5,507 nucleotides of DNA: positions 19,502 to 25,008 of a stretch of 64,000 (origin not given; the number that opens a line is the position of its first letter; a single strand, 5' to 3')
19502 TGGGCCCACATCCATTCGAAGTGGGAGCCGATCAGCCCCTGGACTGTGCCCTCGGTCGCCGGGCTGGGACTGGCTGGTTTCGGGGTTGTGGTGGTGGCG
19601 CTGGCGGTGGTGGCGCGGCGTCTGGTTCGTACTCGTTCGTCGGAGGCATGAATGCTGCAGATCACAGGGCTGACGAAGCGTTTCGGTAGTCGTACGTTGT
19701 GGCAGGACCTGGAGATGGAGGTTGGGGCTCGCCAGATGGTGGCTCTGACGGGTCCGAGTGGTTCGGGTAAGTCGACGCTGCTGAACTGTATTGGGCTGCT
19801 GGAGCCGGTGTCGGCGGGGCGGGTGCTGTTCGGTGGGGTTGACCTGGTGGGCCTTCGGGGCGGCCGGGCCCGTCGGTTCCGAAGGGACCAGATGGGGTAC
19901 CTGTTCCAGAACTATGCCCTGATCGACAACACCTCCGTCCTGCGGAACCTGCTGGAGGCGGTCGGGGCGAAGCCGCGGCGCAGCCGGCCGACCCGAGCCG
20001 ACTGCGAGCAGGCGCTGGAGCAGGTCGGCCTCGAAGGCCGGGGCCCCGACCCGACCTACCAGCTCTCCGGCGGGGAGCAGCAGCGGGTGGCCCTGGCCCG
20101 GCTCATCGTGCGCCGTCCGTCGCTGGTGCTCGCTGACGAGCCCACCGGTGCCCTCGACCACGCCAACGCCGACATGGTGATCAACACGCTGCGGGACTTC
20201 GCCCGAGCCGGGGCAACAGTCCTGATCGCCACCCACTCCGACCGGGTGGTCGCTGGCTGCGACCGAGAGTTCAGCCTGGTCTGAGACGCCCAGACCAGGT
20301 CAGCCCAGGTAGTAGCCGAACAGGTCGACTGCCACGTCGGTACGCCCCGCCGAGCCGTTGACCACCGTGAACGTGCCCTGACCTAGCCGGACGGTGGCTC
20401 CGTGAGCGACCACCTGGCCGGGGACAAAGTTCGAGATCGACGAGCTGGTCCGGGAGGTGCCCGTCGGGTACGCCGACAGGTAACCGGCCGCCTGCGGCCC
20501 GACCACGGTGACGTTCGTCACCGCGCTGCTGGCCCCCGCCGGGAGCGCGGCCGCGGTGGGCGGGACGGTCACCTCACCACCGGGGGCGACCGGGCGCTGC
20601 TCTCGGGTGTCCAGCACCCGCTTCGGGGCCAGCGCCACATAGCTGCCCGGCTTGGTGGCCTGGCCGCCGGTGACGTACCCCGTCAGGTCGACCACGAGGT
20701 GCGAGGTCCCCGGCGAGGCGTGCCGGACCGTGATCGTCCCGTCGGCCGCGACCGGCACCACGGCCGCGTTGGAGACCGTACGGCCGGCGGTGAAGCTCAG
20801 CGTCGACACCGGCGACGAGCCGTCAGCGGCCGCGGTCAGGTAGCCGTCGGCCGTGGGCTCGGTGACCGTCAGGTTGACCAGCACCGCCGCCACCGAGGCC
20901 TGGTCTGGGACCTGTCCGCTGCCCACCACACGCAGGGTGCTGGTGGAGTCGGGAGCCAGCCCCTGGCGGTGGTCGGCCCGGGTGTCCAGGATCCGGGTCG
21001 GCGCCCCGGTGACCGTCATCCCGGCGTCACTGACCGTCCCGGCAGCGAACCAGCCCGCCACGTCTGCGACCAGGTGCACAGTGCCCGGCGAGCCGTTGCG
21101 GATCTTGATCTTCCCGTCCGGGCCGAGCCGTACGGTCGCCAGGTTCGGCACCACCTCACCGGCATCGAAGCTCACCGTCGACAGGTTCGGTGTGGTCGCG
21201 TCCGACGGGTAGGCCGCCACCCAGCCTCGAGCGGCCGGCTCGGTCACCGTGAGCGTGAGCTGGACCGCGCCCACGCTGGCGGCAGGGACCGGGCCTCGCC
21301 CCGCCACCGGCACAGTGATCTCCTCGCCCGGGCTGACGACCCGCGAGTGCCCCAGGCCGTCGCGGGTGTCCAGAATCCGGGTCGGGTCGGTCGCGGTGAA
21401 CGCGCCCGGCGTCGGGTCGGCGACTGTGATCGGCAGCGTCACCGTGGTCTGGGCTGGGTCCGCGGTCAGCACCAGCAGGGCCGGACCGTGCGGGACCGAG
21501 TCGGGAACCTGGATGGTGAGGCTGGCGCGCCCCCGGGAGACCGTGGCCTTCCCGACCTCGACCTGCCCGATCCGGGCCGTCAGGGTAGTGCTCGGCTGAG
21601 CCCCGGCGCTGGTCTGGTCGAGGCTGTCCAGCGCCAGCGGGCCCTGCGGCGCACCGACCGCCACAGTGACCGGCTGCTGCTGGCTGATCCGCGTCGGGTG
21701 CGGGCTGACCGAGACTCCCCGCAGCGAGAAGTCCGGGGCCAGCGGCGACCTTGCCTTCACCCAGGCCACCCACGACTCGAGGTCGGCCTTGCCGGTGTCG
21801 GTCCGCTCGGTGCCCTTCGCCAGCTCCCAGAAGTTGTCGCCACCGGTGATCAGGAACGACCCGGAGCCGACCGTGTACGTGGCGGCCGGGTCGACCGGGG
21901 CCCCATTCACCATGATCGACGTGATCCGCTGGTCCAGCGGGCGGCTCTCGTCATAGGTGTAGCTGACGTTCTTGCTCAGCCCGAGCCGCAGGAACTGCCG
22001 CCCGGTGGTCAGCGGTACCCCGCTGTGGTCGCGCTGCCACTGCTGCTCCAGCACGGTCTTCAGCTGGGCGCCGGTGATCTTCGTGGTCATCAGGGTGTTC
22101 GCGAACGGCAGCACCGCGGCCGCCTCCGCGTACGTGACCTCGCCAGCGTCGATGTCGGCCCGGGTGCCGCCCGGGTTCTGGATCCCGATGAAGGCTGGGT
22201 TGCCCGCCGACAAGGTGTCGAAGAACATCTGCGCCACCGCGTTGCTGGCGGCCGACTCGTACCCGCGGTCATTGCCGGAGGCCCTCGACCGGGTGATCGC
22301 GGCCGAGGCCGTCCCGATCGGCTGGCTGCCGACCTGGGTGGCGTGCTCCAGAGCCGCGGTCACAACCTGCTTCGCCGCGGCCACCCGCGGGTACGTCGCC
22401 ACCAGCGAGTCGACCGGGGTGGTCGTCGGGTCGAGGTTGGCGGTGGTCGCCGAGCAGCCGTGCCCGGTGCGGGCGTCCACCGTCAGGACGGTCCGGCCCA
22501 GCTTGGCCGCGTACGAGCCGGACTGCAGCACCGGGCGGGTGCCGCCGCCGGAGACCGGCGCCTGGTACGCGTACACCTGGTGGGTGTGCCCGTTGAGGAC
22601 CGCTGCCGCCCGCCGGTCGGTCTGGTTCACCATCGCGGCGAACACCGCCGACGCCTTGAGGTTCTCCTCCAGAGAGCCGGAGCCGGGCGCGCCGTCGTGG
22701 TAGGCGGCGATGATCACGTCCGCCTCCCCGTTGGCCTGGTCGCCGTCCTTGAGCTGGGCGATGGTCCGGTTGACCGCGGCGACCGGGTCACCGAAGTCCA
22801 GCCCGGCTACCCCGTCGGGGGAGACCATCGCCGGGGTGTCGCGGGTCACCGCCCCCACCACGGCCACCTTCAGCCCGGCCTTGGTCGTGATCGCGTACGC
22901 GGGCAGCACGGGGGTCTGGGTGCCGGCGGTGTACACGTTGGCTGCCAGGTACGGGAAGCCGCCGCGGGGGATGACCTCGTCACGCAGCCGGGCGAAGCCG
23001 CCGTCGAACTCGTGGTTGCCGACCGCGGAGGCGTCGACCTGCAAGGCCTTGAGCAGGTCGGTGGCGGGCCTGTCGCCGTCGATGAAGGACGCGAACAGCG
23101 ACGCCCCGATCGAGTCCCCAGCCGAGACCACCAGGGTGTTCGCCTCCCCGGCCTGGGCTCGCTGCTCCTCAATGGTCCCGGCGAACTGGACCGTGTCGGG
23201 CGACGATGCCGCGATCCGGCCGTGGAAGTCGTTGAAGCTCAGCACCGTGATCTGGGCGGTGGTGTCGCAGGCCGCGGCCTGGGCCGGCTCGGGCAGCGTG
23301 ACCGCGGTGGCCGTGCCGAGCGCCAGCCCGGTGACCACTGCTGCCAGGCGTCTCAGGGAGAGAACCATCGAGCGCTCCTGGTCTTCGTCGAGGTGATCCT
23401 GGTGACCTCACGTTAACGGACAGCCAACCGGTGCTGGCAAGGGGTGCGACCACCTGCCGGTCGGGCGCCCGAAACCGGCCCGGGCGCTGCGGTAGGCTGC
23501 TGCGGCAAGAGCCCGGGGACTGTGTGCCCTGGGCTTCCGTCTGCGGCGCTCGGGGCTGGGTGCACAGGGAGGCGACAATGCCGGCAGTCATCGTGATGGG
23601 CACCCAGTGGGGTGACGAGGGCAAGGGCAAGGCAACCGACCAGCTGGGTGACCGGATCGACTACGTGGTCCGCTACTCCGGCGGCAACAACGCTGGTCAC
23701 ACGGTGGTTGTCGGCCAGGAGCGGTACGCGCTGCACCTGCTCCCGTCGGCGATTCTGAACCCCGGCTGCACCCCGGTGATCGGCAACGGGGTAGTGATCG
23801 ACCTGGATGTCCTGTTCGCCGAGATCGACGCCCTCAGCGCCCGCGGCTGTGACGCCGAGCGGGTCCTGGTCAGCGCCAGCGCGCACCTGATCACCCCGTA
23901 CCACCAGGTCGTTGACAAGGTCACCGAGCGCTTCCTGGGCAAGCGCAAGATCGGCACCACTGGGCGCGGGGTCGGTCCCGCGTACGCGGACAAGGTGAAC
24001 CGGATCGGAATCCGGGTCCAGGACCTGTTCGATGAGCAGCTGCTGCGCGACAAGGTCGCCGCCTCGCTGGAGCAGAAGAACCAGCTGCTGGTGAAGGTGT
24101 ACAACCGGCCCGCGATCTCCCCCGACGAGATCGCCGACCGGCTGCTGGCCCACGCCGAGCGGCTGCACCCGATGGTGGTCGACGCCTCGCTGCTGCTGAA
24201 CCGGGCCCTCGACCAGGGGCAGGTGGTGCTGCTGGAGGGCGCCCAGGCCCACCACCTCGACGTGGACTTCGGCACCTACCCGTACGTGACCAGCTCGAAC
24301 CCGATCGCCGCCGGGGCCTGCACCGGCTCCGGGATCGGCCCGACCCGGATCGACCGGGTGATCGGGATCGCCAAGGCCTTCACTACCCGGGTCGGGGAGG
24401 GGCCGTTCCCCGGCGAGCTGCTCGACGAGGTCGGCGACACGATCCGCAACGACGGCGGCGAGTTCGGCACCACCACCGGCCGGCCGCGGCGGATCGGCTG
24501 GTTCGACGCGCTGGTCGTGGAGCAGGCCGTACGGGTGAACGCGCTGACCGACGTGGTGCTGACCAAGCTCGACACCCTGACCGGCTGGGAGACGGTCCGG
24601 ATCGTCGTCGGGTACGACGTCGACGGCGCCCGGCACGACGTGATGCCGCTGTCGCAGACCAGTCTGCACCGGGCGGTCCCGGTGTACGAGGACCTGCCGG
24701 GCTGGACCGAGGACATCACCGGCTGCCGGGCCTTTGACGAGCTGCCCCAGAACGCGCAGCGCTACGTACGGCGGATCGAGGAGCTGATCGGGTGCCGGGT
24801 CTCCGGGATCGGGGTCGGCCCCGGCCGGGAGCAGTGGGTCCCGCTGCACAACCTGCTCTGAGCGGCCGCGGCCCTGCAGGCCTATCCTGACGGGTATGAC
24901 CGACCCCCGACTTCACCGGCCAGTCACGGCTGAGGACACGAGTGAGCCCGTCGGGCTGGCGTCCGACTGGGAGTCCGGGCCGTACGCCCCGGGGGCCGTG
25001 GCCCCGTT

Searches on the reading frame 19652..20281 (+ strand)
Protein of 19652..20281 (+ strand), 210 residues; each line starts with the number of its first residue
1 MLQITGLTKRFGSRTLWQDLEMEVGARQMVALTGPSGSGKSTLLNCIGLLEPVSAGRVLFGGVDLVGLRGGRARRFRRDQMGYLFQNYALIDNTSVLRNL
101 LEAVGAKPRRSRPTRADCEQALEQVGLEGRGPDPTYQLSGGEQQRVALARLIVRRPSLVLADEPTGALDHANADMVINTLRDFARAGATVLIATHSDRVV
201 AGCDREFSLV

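Call 36: search_protein_families(library=pfam, proteins=[window:19652-20281:+], max_evalue=0.00001)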
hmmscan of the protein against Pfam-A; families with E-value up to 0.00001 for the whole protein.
window:19652-20281:+ (210 aa): 3 families
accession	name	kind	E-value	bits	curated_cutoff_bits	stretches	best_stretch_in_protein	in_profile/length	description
PF00005.33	ABC_tran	-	8.4e-31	107.8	25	1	18-165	2-136/137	ABC transporter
PF13304.12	AAA_21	-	6.8e-13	49.8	27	1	66-200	183-303/304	AAA domain, putative AbiEii toxin, Type IV TA system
PF02463.25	SMC_N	-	2.3e-08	34.2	40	0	114-206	119-208/220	RecF/RecN/SMC N terminal domain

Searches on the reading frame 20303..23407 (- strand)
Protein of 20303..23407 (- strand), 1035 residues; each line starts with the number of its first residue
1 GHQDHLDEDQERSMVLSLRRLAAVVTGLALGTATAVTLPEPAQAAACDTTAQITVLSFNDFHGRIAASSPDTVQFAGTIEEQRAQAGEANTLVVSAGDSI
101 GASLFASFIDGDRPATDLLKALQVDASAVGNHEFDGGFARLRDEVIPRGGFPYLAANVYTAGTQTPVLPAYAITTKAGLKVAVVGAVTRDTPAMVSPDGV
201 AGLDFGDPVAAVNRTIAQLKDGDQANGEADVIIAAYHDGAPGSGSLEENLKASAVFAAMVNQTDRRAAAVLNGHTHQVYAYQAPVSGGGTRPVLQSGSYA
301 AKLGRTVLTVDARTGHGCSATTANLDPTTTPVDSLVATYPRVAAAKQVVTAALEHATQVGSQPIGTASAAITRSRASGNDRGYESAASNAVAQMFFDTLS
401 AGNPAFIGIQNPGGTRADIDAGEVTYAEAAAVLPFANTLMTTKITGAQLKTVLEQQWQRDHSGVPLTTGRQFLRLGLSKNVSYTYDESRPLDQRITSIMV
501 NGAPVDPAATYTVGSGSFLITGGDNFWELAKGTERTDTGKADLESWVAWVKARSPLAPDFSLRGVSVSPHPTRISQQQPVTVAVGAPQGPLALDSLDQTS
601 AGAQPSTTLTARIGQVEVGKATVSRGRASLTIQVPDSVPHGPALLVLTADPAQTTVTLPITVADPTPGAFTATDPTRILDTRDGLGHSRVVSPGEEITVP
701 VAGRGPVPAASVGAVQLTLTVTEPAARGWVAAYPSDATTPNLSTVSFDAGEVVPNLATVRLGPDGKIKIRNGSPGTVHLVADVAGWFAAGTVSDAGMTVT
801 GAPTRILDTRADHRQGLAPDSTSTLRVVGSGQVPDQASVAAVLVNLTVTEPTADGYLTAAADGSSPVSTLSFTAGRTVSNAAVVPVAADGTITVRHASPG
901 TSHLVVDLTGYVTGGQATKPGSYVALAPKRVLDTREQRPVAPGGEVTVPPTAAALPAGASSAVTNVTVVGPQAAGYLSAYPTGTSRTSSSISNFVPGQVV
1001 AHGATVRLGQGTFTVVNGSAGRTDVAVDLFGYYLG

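Call 36: search_protein_families(library=pfam, proteins=[window:20303-23407:-], max_evalue=0.00001)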
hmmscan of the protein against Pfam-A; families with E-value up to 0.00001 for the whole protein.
window:20303-23407:- (1035 aa): 2 families
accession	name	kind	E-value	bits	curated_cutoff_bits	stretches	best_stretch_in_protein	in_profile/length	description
PF02872.23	5_nucleotid_C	-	6.4e-35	121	23.6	1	364-526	2-153/158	5'-nucleotidase, C-terminal domain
PF00149.33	Metallophos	-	1.1e-06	29.7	21.5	1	54-277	2-190/191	Calcineurin-like phosphoesterase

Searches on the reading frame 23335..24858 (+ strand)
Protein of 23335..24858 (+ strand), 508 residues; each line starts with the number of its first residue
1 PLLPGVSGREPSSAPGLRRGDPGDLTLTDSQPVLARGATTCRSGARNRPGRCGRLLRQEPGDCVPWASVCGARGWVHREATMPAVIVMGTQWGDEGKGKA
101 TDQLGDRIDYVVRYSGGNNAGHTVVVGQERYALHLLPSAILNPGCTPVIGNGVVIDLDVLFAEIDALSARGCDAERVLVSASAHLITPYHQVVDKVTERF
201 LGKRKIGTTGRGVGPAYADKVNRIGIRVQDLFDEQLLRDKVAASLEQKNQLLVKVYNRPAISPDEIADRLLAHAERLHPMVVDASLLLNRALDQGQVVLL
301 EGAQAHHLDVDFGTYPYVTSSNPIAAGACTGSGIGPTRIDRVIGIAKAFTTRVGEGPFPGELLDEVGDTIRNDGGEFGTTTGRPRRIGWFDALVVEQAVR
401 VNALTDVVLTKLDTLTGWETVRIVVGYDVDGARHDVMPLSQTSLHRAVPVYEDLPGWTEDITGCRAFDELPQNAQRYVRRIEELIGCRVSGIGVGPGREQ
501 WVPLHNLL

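Call 36: search_protein_families(library=pfam, proteins=[window:23335-24858:+], max_evalue=0.00001)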
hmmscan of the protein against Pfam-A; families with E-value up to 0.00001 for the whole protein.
window:23335-24858:+ (508 aa): 1 family
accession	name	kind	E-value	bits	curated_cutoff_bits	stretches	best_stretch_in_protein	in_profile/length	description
PF00709.27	Adenylsucc_synt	-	1.8e-175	584.1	27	1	86-501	1-415/416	Adenylosuccinate synthetase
